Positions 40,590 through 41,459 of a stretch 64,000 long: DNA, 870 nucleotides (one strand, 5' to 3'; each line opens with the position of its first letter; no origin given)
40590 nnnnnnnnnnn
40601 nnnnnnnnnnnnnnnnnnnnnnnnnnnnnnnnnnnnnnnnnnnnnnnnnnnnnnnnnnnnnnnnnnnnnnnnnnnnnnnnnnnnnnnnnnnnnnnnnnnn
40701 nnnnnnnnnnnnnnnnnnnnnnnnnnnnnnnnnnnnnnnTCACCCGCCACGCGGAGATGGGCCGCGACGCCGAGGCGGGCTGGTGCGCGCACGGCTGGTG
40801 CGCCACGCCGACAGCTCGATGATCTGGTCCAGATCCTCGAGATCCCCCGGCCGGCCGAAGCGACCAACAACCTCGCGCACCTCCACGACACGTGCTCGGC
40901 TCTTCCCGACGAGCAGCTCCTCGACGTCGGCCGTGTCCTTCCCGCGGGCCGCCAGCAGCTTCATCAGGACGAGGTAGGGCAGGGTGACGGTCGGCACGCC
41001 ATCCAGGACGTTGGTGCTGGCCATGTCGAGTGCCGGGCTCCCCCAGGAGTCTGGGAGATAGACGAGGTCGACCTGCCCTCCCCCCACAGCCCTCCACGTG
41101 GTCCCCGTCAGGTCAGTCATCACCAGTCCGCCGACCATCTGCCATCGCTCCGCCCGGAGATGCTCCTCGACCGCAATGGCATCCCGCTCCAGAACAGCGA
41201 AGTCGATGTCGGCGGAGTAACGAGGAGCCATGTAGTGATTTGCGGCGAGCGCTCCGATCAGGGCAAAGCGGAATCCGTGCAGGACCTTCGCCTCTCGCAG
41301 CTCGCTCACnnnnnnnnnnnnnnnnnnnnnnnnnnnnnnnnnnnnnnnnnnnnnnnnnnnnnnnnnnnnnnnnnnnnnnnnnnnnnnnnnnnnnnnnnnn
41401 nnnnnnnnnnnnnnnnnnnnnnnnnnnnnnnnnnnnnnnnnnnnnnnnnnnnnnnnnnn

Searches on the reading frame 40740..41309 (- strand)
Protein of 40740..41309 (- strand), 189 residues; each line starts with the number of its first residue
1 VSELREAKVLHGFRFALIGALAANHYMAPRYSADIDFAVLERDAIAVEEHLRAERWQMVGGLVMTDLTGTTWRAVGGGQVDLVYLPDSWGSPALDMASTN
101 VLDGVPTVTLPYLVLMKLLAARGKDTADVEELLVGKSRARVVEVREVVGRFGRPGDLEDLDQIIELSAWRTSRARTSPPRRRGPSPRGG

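Call 3: search_protein_families(library=pfam, proteins=[window:40740-41309:-], max_evalue=0.1)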
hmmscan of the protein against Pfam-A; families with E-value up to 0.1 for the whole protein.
window:40740-41309:- (189 aa): 1 family
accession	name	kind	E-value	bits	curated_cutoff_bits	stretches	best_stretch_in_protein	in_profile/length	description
PF08843.17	AbiEii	-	0.00087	19.7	22.5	1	14-141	14-150/238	Nucleotidyl transferase AbiEii toxin, Type IV TA system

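Call 5: search_protein_families(library=ncbifam, proteins=[window:40740-41309:-], max_evalue=0.1)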
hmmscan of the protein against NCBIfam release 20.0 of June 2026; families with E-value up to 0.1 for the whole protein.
window:40740-41309:- (189 aa): 0 families

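Call 6: search_protein_families(library=padloc, proteins=[window:40740-41309:-], max_evalue=0.1)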
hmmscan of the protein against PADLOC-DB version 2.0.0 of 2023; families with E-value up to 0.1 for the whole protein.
window:40740-41309:- (189 aa): 1 family
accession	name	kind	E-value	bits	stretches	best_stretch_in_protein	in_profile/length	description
PDLC02306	AbiEii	-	0.05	11.2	0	19-53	46-80/280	AbiEii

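Call 7: search_solved_structures(query=window:40740-41309:-, max_evalue=10, show_alignments=3)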
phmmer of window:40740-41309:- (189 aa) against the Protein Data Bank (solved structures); distinct sequences matched with E-value up to 10: 7.
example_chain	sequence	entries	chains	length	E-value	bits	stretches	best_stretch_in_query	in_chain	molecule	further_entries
8an4_A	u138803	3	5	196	0.015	18.3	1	5-150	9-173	Bacterial toxin | Nucleotidyl transferase AbiEii/AbiGii toxin family protein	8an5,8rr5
7ywq_A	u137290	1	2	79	0.24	14.5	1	51-101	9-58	Genome polyprotein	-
3sr6_C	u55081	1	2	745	1.1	12.3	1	14-92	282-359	Xanthine dehydrogenase/oxidase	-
3etr_C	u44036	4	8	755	1.1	12.2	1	14-92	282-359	Xanthine dehydrogenase/oxidase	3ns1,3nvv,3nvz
3nrz_C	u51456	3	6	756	1.1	12.2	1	14-92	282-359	Xanthine dehydrogenase/oxidase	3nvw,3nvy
3eub_C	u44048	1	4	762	1.2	12.2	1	14-92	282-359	Xanthine dehydrogenase/oxidase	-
1fiq_C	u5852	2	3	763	1.2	12.2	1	14-92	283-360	XANTHINE OXIDASE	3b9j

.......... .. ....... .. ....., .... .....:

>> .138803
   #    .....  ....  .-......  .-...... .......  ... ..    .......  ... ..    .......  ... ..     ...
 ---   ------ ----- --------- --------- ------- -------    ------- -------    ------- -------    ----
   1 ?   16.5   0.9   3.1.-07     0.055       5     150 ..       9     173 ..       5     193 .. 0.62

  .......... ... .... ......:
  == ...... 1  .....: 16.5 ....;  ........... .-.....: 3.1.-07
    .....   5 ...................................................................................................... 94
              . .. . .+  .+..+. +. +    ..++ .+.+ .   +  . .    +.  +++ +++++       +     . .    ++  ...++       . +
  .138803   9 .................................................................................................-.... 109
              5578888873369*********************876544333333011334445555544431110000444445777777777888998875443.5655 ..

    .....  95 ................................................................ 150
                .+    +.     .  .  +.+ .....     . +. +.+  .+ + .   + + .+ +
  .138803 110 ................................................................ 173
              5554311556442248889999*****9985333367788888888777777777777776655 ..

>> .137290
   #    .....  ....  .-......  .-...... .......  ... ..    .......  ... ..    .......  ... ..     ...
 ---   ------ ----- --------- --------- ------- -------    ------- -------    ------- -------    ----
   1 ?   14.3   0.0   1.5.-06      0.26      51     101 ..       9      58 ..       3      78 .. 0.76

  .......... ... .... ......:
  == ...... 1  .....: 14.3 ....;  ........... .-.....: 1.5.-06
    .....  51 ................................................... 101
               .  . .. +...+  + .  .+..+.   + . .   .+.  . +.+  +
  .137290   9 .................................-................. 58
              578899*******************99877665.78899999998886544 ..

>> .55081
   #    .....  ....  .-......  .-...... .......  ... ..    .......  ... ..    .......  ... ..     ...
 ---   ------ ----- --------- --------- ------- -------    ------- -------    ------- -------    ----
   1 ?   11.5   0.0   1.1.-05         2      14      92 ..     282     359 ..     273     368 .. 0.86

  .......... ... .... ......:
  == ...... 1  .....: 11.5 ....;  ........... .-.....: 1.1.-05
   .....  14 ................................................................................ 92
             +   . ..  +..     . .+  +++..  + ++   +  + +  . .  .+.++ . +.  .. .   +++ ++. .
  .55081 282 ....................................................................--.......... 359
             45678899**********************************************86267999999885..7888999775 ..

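Call 8: find_homologous_proteins(query=window:40740-41309:-, max_evalue=0.001)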
Query window:40740-41309:- (189 aa): 8 proteins with E <= 0.001 among 416 candidates.
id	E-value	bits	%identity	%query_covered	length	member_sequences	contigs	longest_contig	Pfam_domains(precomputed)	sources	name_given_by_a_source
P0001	5.0e-119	413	100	100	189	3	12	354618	-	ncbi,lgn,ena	ncbi:MAG: hypothetical protein ABSA40_08645 [Candidatus Dormibacteria bacterium]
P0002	6.6e-92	324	83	93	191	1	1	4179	-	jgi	jgi:hypothetical protein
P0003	5.2e-65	237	69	86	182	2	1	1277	-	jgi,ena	-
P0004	1.8e-29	121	44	85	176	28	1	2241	-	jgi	-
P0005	2.4e-28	117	43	89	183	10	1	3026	-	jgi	-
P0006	2.8e-27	114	43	89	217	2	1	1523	-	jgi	-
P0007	1.2e-23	102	42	71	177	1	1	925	PF14907.13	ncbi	-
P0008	8.6e-17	80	39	84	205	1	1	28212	-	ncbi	ncbi:hypothetical protein ACFLQU_02030 [Verrucomicrobiota bacterium]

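Call 10: find_encoding_contigs(protein=P0001, flank=6000, max_places=6)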
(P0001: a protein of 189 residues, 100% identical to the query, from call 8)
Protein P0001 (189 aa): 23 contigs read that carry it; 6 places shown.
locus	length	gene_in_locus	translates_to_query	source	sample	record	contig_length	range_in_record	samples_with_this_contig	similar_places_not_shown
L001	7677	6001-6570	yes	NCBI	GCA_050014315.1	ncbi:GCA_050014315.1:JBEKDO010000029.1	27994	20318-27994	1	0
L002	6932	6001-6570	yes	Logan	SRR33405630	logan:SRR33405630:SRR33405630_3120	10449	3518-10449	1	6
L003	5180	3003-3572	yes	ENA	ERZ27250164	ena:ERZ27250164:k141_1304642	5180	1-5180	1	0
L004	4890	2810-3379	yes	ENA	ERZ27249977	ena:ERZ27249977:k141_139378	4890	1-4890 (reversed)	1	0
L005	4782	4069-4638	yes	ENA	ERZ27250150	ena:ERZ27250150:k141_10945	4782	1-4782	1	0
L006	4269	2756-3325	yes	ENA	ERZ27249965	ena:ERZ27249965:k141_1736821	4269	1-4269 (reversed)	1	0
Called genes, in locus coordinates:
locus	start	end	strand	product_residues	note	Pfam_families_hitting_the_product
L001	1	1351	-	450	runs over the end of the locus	-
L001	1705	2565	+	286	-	PF00583:Acetyltransf_1, PF08445:FR47 (weak)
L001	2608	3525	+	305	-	PF08240:ADH_N, PF00107:ADH_zinc_N, PF13602:ADH_zinc_N_2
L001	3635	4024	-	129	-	PF07366:SnoaL (weak), PF12680:SnoaL_2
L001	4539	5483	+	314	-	PF08240:ADH_N, PF00107:ADH_zinc_N, PF13602:ADH_zinc_N_2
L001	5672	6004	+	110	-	PF13560:HTH_31, PF01381:HTH_3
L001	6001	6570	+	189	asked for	-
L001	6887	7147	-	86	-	-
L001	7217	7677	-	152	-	?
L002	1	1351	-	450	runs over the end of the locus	-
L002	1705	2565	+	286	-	PF00583:Acetyltransf_1, PF08445:FR47 (weak)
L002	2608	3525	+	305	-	PF08240:ADH_N, PF00107:ADH_zinc_N, PF13602:ADH_zinc_N_2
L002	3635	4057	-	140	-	PF07366:SnoaL (weak), PF12680:SnoaL_2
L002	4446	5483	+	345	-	PF08240:ADH_N, PF00107:ADH_zinc_N, PF13602:ADH_zinc_N_2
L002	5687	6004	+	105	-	PF13560:HTH_31, PF01381:HTH_3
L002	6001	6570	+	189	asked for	-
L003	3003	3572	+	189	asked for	-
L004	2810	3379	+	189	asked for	-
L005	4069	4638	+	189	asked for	-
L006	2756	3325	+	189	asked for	-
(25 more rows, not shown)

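Call 12: find_encoding_contigs(protein=P0008, flank=5000, max_places=3)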
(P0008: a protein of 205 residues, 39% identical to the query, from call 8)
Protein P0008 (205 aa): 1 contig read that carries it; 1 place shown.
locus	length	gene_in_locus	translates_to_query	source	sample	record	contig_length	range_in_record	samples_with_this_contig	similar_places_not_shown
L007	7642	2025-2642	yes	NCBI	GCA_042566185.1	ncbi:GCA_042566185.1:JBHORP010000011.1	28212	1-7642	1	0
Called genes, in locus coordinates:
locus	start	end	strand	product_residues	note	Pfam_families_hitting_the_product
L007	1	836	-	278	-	?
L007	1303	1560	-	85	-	PF05402:PqqD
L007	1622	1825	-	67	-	-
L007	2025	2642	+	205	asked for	-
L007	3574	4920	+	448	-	PF13173:AAA_14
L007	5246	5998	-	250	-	PF08843:AbiEii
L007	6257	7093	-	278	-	PF09407:AbiEi_1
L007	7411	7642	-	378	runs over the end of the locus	PF01637:ATPase_2 (weak)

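Call 13: find_encoding_contigs(protein=P0002, flank=5000, max_places=3)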
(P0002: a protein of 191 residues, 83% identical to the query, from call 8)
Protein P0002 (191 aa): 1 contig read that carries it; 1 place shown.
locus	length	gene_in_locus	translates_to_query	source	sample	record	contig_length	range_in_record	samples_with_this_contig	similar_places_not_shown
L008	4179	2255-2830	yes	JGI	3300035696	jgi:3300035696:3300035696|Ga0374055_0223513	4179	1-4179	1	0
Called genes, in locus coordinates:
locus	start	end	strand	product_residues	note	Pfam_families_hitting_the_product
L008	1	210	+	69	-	?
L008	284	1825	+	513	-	-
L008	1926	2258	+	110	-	PF13560:HTH_31, PF01381:HTH_3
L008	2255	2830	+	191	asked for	-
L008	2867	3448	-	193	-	PF00440:TetR_N, PF16859:TetR_C_11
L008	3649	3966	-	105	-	-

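Call 14: find_encoding_contigs(protein=P0005, flank=5000, max_places=3)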
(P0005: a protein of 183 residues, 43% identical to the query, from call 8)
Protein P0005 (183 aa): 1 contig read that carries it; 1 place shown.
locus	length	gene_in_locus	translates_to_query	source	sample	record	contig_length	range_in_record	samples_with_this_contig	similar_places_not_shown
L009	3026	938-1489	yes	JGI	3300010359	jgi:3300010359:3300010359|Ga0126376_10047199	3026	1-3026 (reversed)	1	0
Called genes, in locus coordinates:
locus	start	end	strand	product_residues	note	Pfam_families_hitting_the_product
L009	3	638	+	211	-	?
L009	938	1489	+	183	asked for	-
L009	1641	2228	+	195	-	-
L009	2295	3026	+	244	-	?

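Call 17: search_protein_representatives(alignment_id=A1)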
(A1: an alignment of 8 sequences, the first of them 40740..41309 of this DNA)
Query: 8 sequences, 176 profile positions. Proteins with E-value up to 0.001 (for the whole library): 2246; up to 1e-10: 414; up to 1e-30: 104. The best 150 are listed.
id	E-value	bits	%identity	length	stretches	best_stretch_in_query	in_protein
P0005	2.1e-83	294.6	-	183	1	3-174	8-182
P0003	1.7e-76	272.1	-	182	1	7-174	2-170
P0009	3.5e-55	202.7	-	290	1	2-174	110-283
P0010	1.2e-54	201.0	-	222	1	3-174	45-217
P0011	6.4e-52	192.0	-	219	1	2-174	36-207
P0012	3.5e-51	189.6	-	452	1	4-174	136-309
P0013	1.1e-50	188.1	-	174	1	5-174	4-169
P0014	1.6e-50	187.5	-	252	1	4-173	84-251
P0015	4.4e-50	186.1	-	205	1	14-174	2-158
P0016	8.5e-49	181.9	-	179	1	3-174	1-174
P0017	1.8e-47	177.6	-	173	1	3-173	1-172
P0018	3.5e-47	176.6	-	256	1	5-174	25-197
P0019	6.5e-47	175.7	-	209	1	7-175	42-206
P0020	1.4e-46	174.7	-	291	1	11-173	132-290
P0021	1.6e-46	174.5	-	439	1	3-175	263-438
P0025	1.4e-45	171.4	-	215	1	3-175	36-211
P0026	2.0e-45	170.9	-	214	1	6-173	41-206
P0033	2.9e-43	163.9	-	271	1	2-172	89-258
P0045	2.3e-41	157.7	-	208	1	11-174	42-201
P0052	2.3e-40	154.4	-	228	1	4-173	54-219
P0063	9.1e-39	149.2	-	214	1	3-174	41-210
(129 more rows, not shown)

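Call 23: search_protein_families(library=pfam, alignment_id=A2, max_evalue=0.01)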
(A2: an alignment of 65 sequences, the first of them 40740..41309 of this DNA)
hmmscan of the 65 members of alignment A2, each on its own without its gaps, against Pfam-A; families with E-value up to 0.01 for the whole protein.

A. member 1, window:40740-41309:- (189 aa): 1 family
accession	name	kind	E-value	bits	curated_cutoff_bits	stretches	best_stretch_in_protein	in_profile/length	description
PF08843.17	AbiEii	-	0.00087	19.7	22.5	1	14-141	14-150/238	Nucleotidyl transferase AbiEii toxin, Type IV TA system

B. families by the number of members that match (of 65 scanned): 23 families
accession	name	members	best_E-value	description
PF14907.12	NTP_transf_5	22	5.5e-05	Uncharacterised nucleotidyltransferase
PF08843.17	AbiEii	14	1.9e-06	Nucleotidyl transferase AbiEii toxin, Type IV TA system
PF19502.5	DUF6036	7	5.9e-05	Nucleotidyltransferase of unknown function (DUF6036)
PF10706.15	Aminoglyc_resit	5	0.00014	Aminoglycoside-2''-adenylyltransferase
PF12802.13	MarR_2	2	9.3e-06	MarR family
PF19474.4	DUF6011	1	2.4e-12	Family of unknown function (DUF6011)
PF01381.28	HTH_3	1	6.5e-09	Helix-turn-helix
PF13412.12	HTH_24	1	3.3e-08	Winged helix-turn-helix DNA-binding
PF13560.12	HTH_31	1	3.4e-08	Helix-turn-helix domain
PF09339.16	HTH_IclR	1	4.5e-07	IclR helix-turn-helix domain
PF13404.12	HTH_AsnC-type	1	2.6e-06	AsnC-type helix-turn-helix domain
PF01978.25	TrmB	1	1.9e-05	Sugar-specific transcriptional regulator TrmB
PF00126.33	HTH_1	1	5.2e-05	Bacterial regulatory helix-turn-helix protein, lysR family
PF08279.18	HTH_11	1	5.9e-05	HTH domain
PF02082.26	Rrf2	1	0.00011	Iron-dependent Transcriptional regulator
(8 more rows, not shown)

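Call 28: predict_structure(alignment_id=A2)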
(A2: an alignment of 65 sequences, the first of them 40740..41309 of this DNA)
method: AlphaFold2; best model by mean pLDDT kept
length: 189 residues; sequences in the alignment: 65
mean_pLDDT: 94.4   pTM: 0.87
mean pLDDT of the five models: 94.4, 93.7, 93.4, 93.4, 93.3
residues with pLDDT >= 90: 163; 70-90: 24; 50-70: 1; < 50: 1
segments of 3 or more residues with pLDDT < 50: none
pLDDT, mean of each block of 10 residues (from residue 1): 82 97 96 96 98 98 95 96 98 98 96 97 92 96 98 97 94 85 80
secondary structure, 60 per line:
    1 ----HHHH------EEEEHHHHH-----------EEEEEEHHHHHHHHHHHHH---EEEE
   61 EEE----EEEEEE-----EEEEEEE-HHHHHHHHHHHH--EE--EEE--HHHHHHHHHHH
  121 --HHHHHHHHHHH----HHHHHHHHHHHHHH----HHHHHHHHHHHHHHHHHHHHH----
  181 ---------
elements in order: H5-8 E15-18 H19-23 E35-40 H41-53 E57-63 E68-73 E79-85 H87-98 E105-107 H110-120 H123-133 H138-151 H156-176

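Call 31: fold_search(model_id=the predicted structure, library=pdb)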
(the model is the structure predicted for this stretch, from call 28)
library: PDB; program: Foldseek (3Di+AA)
matches with E <= 10: 981; with E <= 0.001: 10
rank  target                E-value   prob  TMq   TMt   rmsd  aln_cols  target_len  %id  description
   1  8an5_B                9.8e-10  1.00  0.67  0.69   3.2       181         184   23  MenAT1 toxin-antitoxin complex (rv0078a-rv0078b) from Mycobacterium tuberculosis H37Rv (released 2023-08-02)
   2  8an5_A                1.4e-09  1.00  0.64  0.63   3.9       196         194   23  MenAT1 toxin-antitoxin complex (rv0078a-rv0078b) from Mycobacterium tuberculosis H37Rv (released 2023-08-02)
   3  8an4_B                2.8e-09  1.00  0.70  0.70   3.6       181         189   23  MenT1 toxin (rv0078a) from Mycobacterium tuberculosis H37Rv (released 2023-08-02)
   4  8an4_A                2.6e-08  1.00  0.67  0.65   3.8       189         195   23  MenT1 toxin (rv0078a) from Mycobacterium tuberculosis H37Rv (released 2023-08-02)
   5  8rr5                  3.0e-07  1.00  0.61  0.65   4.8       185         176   24  MenT1 toxin (rv0078a) from Mycobacterium tuberculosis H37Rv, phosphorylated at T39 (released 2024-09-11)
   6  5kqj_MODEL_1_A        2.0e-04  1.00  0.43  0.44  10.4       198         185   13  Solution Structure of Antibiotic-Resistance Factor ANT(2'')-Ia Reveals Substrate-Regulated Conformation Dynami (released 2017-07-12)
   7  4wqk                  5.4e-04  1.00  0.47  0.50   9.3       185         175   14  Crystal structure of aminoglycoside nucleotidylyltransferase ANT(2")-Ia, apo form (released 2014-11-12)
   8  5cfu                  7.8e-04  1.00  0.43  0.46   9.8       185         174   14  Crystal Structure of ANT(2")-Ia in complex with adenylyl-2"-tobramycin (released 2016-07-20)
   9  4wse_B                8.3e-04  1.00  0.39  0.17   8.8       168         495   12  Crystal structure of the Mimivirus polyadenylate synthase (released 2015-04-01)
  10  5cfs                  1.0e-03  1.00  0.49  0.52   9.0       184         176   13  Crystal Structure of ANT(2")-Ia in complex with AMPCPP and tobramycin (released 2016-03-16)
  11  4ep7_A                1.1e-03  1.00  0.29  0.18   7.6       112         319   17  Functional implications from the Cid1 poly(U) polymerase crystal structure (released 2012-06-06)
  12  4wse_A                1.2e-03  1.00  0.39  0.18   9.0       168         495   12  Crystal structure of the Mimivirus polyadenylate synthase (released 2015-04-01)
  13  9csj_A                1.3e-03  1.00  0.25  0.16   9.4        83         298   16  Crystal structure of human glyoxalase domain-containing protein 4 (GLOD4) at 2.33 A resolution. (released 2025-08-13)
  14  4xje                  1.4e-03  1.00  0.44  0.46   9.5       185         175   14  CRYSTAL STRUCTURE OF ANT(2") IN COMPLEX WITH AMP AND TOBRAMYCIN (released 2016-01-20)
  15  9csj_B                1.5e-03  1.00  0.25  0.16   9.4        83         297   16  Crystal structure of human glyoxalase domain-containing protein 4 (GLOD4) at 2.33 A resolution. (released 2025-08-13)
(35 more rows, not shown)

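Call 34: find_related_loci(query=A1, collection=genome_contigs, flank=4000)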
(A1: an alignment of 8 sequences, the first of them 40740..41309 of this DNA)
Query A1 (189 aa) in genome_contigs; peptide patterns used: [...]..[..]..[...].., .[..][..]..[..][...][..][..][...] (x = any residue, [..] = any of these).
600 stretches matched a pattern (row limit reached: there are more); 48 encode a relative of the query (tblastn E <= 1e-3); 48 distinct loci.
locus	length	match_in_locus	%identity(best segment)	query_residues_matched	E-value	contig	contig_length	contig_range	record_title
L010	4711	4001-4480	40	7-169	8e-27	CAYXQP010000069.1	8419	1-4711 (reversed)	MAG TPA_asm: uncultured Eubacteriales bacterium isolate binchicken_co30_137 genome assembly, contig: NODE_5047_length_84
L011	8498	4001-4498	35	10-180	6e-25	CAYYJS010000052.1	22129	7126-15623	MAG TPA_asm: uncultured Victivallales bacterium isolate SRP272421_co2_539 genome assembly, contig: NODE_6356_length_2212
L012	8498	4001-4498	36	8-181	3e-24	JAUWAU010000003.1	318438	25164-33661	MAG: Armatimonadota bacterium isolate CSMAG_1302 CSMAG_1302_k141_97236_length_318438_cov_29.9300, whole genome shotgun s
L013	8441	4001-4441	40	15-166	7e-24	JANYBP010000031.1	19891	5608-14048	MAG: bacterium isolate GL140_6_metabat_212 GL140_6_k141_1913608, whole genome shotgun sequence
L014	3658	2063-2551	36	9-174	3e-23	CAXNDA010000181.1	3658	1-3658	MAG: Chloroflexota bacterium isolate MaH-09apr19-110 genome assembly, contig: MaH-09apr19-C59060, whole genome shotgun s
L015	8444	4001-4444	38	14-166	4e-23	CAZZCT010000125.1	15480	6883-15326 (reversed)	MAG TPA_asm: uncultured Lentisphaerales bacterium isolate SRP272421_co2_97 genome assembly, contig: NODE_12173_length_15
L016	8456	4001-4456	38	10-166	1e-22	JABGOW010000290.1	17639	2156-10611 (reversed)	MAG: Verrucomicrobia bacterium isolate co234_bin17 NODE_5836_length_17639_cov_4.748180, whole genome shotgun sequence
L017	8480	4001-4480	36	9-171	2e-22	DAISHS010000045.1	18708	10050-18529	MAG TPA_asm: Chloroflexota bacterium isolate CTOTU1896 NODE_201_length_18708_cov_6.570096, whole genome shotgun sequence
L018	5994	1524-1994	38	7-166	3e-22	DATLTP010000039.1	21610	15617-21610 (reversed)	MAG TPA_asm: Bacillota bacterium isolate SMAG_U13959 k141_648998, whole genome shotgun sequence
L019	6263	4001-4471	37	7-166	2e-21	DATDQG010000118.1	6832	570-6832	MAG TPA_asm: Dehalococcoidia bacterium isolate SMAG_U7941 k141_3576423, whole genome shotgun sequence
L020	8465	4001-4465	35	9-166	6e-21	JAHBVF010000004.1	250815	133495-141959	MAG: Caldilineaceae bacterium isolate ACE_CHL8 CHL8_4, whole genome shotgun sequence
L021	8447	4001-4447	35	15-166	8e-21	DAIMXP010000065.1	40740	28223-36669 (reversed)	MAG TPA_asm: Chloroflexota bacterium isolate CTOTU41425 NODE_548_length_40740_cov_18.408603, whole genome shotgun sequen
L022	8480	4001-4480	33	8-166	2e-20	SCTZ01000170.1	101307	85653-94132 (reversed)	MAG: Chloroflexota bacterium isolate FW602_bin.16 FW602_bin.16-89727, whole genome shotgun sequence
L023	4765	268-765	36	15-188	2e-20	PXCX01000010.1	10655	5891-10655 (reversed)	MAG: PVC group bacterium isolate T3Sed10_310R1 T3-Sed10-C14941, whole genome shotgun sequence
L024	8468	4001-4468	34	8-166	3e-20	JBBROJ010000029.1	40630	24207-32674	MAG: Chthonomonadales bacterium isolate La1_metabat2.270 LA1C_B2.270_k141_978696L_40630_cov_17.4061, whole genome shotgu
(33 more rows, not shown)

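Call 48: find_encoding_contigs(protein=P0013, flank=3000, max_places=3)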
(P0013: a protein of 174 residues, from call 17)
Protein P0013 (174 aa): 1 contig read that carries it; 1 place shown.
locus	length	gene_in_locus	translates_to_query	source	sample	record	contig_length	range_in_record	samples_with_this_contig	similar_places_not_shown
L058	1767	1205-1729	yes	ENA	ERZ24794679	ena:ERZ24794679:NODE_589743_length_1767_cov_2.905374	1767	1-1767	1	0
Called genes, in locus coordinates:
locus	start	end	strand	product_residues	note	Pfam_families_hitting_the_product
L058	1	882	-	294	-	?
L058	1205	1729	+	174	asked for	-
